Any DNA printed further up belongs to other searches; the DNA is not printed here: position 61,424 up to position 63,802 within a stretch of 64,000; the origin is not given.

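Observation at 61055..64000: RiPP-like cassette at the right window edge: a short ORF upstream of a B12-binding radical SAM enzyme with a PqqD/RRE-like C-terminus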

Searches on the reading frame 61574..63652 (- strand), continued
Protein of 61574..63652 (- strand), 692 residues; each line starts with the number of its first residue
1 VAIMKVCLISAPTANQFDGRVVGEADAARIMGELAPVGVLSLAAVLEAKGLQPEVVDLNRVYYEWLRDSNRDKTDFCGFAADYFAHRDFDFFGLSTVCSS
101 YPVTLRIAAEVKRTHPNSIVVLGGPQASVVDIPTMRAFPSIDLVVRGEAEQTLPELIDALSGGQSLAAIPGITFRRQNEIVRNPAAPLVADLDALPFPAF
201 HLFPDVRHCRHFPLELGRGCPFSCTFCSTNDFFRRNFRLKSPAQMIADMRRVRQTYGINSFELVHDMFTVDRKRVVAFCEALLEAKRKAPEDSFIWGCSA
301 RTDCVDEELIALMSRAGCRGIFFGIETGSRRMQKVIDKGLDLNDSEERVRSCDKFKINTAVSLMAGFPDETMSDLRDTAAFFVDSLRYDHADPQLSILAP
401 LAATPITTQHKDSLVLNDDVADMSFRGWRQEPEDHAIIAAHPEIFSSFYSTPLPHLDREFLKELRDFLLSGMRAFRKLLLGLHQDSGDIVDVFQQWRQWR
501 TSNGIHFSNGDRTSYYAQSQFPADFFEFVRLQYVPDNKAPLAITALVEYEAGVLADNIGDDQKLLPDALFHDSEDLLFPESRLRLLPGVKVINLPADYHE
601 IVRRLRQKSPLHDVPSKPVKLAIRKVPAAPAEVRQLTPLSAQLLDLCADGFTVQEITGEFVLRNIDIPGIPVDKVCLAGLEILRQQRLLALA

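Call 58: find_homologous_proteins(query=window:61574-63643:-, max_evalue=1e-50)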
Query window:61574-63643:- (689 aa): 2152 proteins with E <= 1e-50 among 8000 candidates; the best 120 are listed.
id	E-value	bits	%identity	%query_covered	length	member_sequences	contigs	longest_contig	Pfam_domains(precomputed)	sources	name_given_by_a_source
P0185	0.0e+0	1456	92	100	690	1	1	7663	PF04055.28,PF02310.25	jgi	jgi:radical SAM superfamily enzyme YgiQ (UPF0313 family)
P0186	0.0e+0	1444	91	100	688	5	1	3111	PF04055.28,PF02310.25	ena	-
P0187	0.0e+0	1443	91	100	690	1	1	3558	PF04055.28,PF02310.25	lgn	-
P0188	0.0e+0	1440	91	100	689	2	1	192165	PF04055.28,PF02310.25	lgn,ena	-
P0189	0.0e+0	1439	91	100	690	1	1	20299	PF04055.28,PF02310.25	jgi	jgi:radical SAM superfamily enzyme YgiQ (UPF0313 family)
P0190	0.0e+0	1437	91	100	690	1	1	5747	PF04055.28,PF02310.25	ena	-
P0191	0.0e+0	1437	90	100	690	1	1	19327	PF04055.28,PF02310.25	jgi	-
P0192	0.0e+0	1436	91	100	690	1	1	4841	PF04055.28,PF02310.25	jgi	-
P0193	0.0e+0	1434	91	100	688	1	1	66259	PF04055.28,PF02310.25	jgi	jgi:radical SAM superfamily enzyme YgiQ (UPF0313 family)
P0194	0.0e+0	1434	90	100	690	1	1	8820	PF04055.28,PF02310.25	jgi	jgi:radical SAM superfamily enzyme YgiQ (UPF0313 family)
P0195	0.0e+0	1433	91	100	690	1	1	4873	PF04055.28,PF02310.25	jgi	jgi:radical SAM superfamily enzyme YgiQ (UPF0313 family)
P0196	0.0e+0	1428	90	100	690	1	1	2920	PF04055.28,PF02310.25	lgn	-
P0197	0.0e+0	1425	90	100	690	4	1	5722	PF04055.28,PF02310.25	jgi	jgi:radical SAM superfamily enzyme YgiQ (UPF0313 family)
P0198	0.0e+0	1406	89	100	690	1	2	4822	PF04055.28,PF02310.25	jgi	jgi:radical SAM superfamily enzyme YgiQ (UPF0313 family)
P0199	0.0e+0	1405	89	100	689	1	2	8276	PF04055.28,PF02310.25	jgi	jgi:radical SAM superfamily enzyme YgiQ (UPF0313 family)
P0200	0.0e+0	1398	88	100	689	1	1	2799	PF04055.28,PF02310.25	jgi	-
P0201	0.0e+0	1397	88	100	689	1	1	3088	PF04055.28,PF02310.25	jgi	-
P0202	0.0e+0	1389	87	100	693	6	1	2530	PF04055.28,PF02310.25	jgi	-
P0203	0.0e+0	1389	88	100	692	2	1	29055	PF04055.28,PF02310.25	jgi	jgi:radical SAM superfamily enzyme YgiQ (UPF0313 family)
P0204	0.0e+0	1385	87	100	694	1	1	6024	PF04055.28,PF02310.25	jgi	jgi:radical SAM superfamily enzyme YgiQ (UPF0313 family)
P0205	0.0e+0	1382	87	100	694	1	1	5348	PF04055.28,PF02310.25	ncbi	ncbi:MAG TPA: radical SAM protein [Candidatus Angelobacter sp.]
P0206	0.0e+0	1382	87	100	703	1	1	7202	PF04055.28,PF02310.25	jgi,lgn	jgi:radical SAM superfamily enzyme YgiQ (UPF0313 family)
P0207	0.0e+0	1375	86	100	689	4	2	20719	PF04055.28,PF02310.25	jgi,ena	jgi:radical SAM superfamily enzyme YgiQ (UPF0313 family)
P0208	0.0e+0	1374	86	100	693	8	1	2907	PF04055.28,PF02310.25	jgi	-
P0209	0.0e+0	1372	86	100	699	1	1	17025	PF04055.28,PF02310.25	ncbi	-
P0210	0.0e+0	1372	87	100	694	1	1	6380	PF04055.28,PF02310.25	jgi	jgi:radical SAM superfamily enzyme YgiQ (UPF0313 family)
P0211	0.0e+0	1370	86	100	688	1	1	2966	PF04055.28,PF02310.25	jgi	jgi:radical SAM superfamily enzyme YgiQ (UPF0313 family)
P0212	0.0e+0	1366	86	100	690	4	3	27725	PF04055.28,PF02310.25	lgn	-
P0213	0.0e+0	1366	86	100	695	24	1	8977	PF04055.28,PF02310.25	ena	-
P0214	0.0e+0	1360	85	100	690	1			PF04055.28,PF02310.25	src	-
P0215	0.0e+0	1360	86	100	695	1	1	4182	PF04055.28,PF02310.25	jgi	jgi:radical SAM superfamily enzyme YgiQ (UPF0313 family)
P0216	0.0e+0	1356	85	100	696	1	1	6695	PF04055.28,PF02310.25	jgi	jgi:radical SAM superfamily enzyme YgiQ (UPF0313 family)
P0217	0.0e+0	1355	85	100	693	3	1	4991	PF04055.28,PF02310.25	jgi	jgi:radical SAM superfamily enzyme YgiQ (UPF0313 family)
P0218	0.0e+0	1355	85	100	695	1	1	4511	PF04055.28,PF02310.25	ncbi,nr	ncbi:MAG TPA: radical SAM protein [Candidatus Angelobacter sp.]|nr:radical SAM protein [Candidatus A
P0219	0.0e+0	1353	84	100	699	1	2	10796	PF04055.28,PF02310.25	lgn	-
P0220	0.0e+0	1352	84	100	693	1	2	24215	PF04055.28,PF02310.25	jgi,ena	jgi:radical SAM superfamily enzyme YgiQ (UPF0313 family)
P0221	0.0e+0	1351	85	100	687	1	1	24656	PF04055.28,PF02310.25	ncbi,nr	ncbi:MAG TPA: radical SAM protein [Candidatus Angelobacter sp.]|nr:radical SAM protein [Candidatus A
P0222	0.0e+0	1351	84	100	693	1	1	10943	PF04055.28,PF02310.25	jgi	jgi:radical SAM superfamily enzyme YgiQ (UPF0313 family)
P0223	0.0e+0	1350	84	100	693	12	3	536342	PF04055.28,PF02310.25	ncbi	-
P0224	0.0e+0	1349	85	100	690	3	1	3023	PF04055.28,PF02310.25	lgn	-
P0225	0.0e+0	1345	84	100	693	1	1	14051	PF04055.28,PF02310.25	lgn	-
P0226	0.0e+0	1345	85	100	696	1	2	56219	PF04055.28,PF02310.25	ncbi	-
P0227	0.0e+0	1345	84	100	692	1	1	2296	PF04055.28,PF02310.25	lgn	-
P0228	0.0e+0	1344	85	100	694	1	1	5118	PF04055.28,PF02310.25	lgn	-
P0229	0.0e+0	1343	84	100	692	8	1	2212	PF04055.28,PF02310.25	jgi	jgi:radical SAM superfamily enzyme YgiQ (UPF0313 family)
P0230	0.0e+0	1343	84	100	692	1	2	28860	PF04055.28,PF02310.25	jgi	jgi:radical SAM superfamily enzyme YgiQ (UPF0313 family)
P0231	0.0e+0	1341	83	100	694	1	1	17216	PF04055.28,PF02310.25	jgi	jgi:radical SAM superfamily enzyme YgiQ (UPF0313 family)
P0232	0.0e+0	1341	84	100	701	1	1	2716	PF04055.28,PF02310.25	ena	-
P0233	0.0e+0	1341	85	100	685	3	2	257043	PF04055.28,PF02310.25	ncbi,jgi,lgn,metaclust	ncbi:MAG TPA: radical SAM protein [Candidatus Angelobacter sp.]|metaclust:\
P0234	0.0e+0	1339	84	100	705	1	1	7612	PF04055.28,PF02310.25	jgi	jgi:radical SAM superfamily enzyme YgiQ (UPF0313 family)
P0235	0.0e+0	1338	85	100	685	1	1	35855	PF04055.28,PF02310.25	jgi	jgi:radical SAM superfamily enzyme YgiQ (UPF0313 family)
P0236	0.0e+0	1336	84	100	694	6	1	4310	PF04055.28,PF02310.25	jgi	-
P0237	0.0e+0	1334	83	100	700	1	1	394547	PF04055.28,PF02310.25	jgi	jgi:radical SAM superfamily enzyme YgiQ (UPF0313 family)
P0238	0.0e+0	1334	83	100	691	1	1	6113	PF04055.28,PF02310.25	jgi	-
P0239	0.0e+0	1333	84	100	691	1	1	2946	PF04055.28,PF02310.25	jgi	-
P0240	0.0e+0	1332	84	100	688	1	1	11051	PF04055.28,PF02310.25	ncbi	ncbi:MAG TPA: radical SAM protein [Candidatus Angelobacter sp.]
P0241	0.0e+0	1328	83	100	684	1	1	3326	PF04055.28,PF02310.25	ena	-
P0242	0.0e+0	1328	83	100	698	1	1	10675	PF04055.28,PF02310.25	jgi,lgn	jgi:radical SAM superfamily enzyme YgiQ (UPF0313 family)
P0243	0.0e+0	1326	84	100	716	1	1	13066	PF04055.28,PF02310.25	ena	-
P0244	0.0e+0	1325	83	100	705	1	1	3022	PF04055.28,PF02310.25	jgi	jgi:radical SAM superfamily enzyme YgiQ (UPF0313 family)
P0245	0.0e+0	1323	89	94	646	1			PF04055.28,PF02310.25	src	-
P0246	0.0e+0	1322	83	100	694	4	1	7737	PF04055.28,PF02310.25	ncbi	ncbi:MAG: radical SAM protein [Candidatus Angelobacter sp.]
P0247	0.0e+0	1321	84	100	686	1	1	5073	PF04055.28,PF02310.25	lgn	-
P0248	0.0e+0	1320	82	100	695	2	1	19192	PF04055.28,PF02310.25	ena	-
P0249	0.0e+0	1319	83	100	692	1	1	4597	PF04055.28,PF02310.25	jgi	jgi:radical SAM superfamily enzyme YgiQ (UPF0313 family)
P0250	0.0e+0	1317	82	100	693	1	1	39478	PF04055.28,PF02310.25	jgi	jgi:radical SAM superfamily enzyme YgiQ (UPF0313 family)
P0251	0.0e+0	1317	83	100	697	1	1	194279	PF04055.28,PF02310.25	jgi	jgi:radical SAM superfamily enzyme YgiQ (UPF0313 family)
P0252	0.0e+0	1316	83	100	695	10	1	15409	PF04055.28,PF02310.25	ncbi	-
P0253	0.0e+0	1315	82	100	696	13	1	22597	PF04055.28,PF02310.25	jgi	jgi:radical SAM superfamily enzyme YgiQ (UPF0313 family)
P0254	0.0e+0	1314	82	100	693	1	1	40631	PF04055.28,PF02310.25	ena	-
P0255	0.0e+0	1311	81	100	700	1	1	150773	PF04055.28,PF02310.25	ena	-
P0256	0.0e+0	1309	82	100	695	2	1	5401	PF04055.28,PF02310.25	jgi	jgi:radical SAM superfamily enzyme YgiQ (UPF0313 family)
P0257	0.0e+0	1309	82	100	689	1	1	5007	PF04055.28,PF02310.25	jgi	jgi:radical SAM superfamily enzyme YgiQ (UPF0313 family)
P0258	0.0e+0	1308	82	100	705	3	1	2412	PF04055.28,PF02310.25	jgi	jgi:radical SAM superfamily enzyme YgiQ (UPF0313 family)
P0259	0.0e+0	1303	81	100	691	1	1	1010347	PF04055.28,PF02310.25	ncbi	-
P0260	0.0e+0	1301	82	100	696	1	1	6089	PF04055.28,PF02310.25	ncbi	-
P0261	0.0e+0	1300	81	100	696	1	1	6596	PF04055.28,PF02310.25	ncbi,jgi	jgi:radical SAM superfamily enzyme YgiQ (UPF0313 family)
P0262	0.0e+0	1300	81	100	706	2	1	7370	PF04055.28,PF02310.25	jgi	-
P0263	0.0e+0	1298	81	100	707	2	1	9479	PF04055.28,PF02310.25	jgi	jgi:radical SAM superfamily enzyme YgiQ (UPF0313 family)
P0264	0.0e+0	1295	81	100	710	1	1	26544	PF04055.28,PF02310.25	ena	-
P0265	0.0e+0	1293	81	100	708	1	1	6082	PF04055.28,PF02310.25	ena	-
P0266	0.0e+0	1290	81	100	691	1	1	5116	PF04055.28,PF02310.25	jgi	jgi:radical SAM superfamily enzyme YgiQ (UPF0313 family)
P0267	0.0e+0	1290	85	95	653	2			PF04055.28,PF02310.25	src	-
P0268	0.0e+0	1287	80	100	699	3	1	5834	PF04055.28,PF02310.25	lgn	-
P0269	0.0e+0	1286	81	100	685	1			PF04055.28,PF02310.25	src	-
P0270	0.0e+0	1286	83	97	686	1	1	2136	PF04055.28,PF02310.25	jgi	jgi:radical SAM superfamily enzyme YgiQ (UPF0313 family)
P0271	0.0e+0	1284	89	91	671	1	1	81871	PF04055.28,PF02310.25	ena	-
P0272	0.0e+0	1279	80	100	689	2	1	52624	PF04055.28,PF02310.25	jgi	jgi:radical SAM superfamily enzyme YgiQ (UPF0313 family)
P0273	0.0e+0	1276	82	97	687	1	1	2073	PF04055.28,PF02310.25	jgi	jgi:radical SAM superfamily enzyme YgiQ (UPF0313 family)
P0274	0.0e+0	1272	79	100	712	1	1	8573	PF04055.28,PF02310.25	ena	-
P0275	0.0e+0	1272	81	100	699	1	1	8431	PF04055.28,PF02310.25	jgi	jgi:radical SAM superfamily enzyme YgiQ (UPF0313 family)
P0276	0.0e+0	1271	80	100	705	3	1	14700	PF04055.28,PF02310.25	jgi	jgi:radical SAM superfamily enzyme YgiQ (UPF0313 family)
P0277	0.0e+0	1269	79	100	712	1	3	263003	PF04055.28,PF02310.25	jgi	jgi:radical SAM superfamily enzyme YgiQ (UPF0313 family)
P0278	0.0e+0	1267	79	100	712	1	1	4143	PF04055.28,PF02310.25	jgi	-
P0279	0.0e+0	1263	82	96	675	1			PF04055.28,PF02310.25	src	-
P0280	0.0e+0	1262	79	100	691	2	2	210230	PF04055.28,PF02310.25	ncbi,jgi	jgi:radical SAM superfamily enzyme YgiQ (UPF0313 family)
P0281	0.0e+0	1261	80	100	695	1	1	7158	PF04055.28,PF02310.25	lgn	-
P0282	0.0e+0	1259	79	100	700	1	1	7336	PF04055.28,PF02310.25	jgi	jgi:radical SAM superfamily enzyme YgiQ (UPF0313 family)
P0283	0.0e+0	1258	79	100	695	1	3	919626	PF04055.28,PF02310.25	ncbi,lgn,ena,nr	ncbi:MAG: B12-binding domain-containing radical SAM protein [Acidobacteriia bacterium]|nr:B12-bindin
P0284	0.0e+0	1256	79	100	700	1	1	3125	PF04055.28,PF02310.25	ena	-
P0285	0.0e+0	1256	79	100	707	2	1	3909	PF04055.28,PF02310.25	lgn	-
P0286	0.0e+0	1255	78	100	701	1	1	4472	PF04055.28,PF02310.25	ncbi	-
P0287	0.0e+0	1255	79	100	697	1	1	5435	PF04055.28,PF02310.25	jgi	jgi:radical SAM superfamily enzyme YgiQ (UPF0313 family)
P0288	0.0e+0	1249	79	100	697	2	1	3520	PF04055.28,PF02310.25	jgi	jgi:radical SAM superfamily enzyme YgiQ (UPF0313 family)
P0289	0.0e+0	1249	78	100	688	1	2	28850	PF04055.28,PF02310.25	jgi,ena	-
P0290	0.0e+0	1246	78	100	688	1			PF04055.28,PF02310.25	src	-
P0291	0.0e+0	1245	79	100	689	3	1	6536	PF04055.28,PF02310.25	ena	-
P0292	0.0e+0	1244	78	100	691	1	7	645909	PF04055.28,PF02310.25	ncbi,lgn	-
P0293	0.0e+0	1244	78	100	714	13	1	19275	PF04055.28,PF02310.25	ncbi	ncbi:MAG: radical SAM protein [Candidatus Angelobacter sp.]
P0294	0.0e+0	1240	78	100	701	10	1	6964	PF04055.28,PF02310.25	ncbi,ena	-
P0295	0.0e+0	1240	79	100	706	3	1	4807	PF04055.28,PF02310.25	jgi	jgi:radical SAM superfamily enzyme YgiQ (UPF0313 family)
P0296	0.0e+0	1239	78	100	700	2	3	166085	PF04055.28,PF02310.25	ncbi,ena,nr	ncbi:MAG: B12-binding domain-containing radical SAM protein [Acidobacteriia bacterium]|nr:B12-bindin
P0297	0.0e+0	1237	78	100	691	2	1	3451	PF04055.28,PF02310.25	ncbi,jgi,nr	ncbi:MAG TPA: radical SAM protein [Candidatus Angelobacter sp.]|jgi:radical SAM superfamily enzyme Y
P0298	0.0e+0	1234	78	100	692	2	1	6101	PF04055.28,PF02310.25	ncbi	-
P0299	0.0e+0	1231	78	100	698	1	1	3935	PF04055.28,PF02310.25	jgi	jgi:radical SAM superfamily enzyme YgiQ (UPF0313 family)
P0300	0.0e+0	1230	78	100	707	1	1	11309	PF04055.28,PF02310.25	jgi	jgi:radical SAM superfamily enzyme YgiQ (UPF0313 family)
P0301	0.0e+0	1230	77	100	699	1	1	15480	PF04055.28,PF02310.25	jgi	jgi:radical SAM superfamily enzyme YgiQ (UPF0313 family)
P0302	0.0e+0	1228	77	100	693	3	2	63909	PF04055.28,PF02310.25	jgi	jgi:radical SAM superfamily enzyme YgiQ (UPF0313 family)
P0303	0.0e+0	1228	77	100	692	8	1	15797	PF04055.28,PF02310.25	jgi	-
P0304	0.0e+0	1227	74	100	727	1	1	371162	PF04055.28,PF02310.25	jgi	jgi:radical SAM superfamily enzyme YgiQ (UPF0313 family)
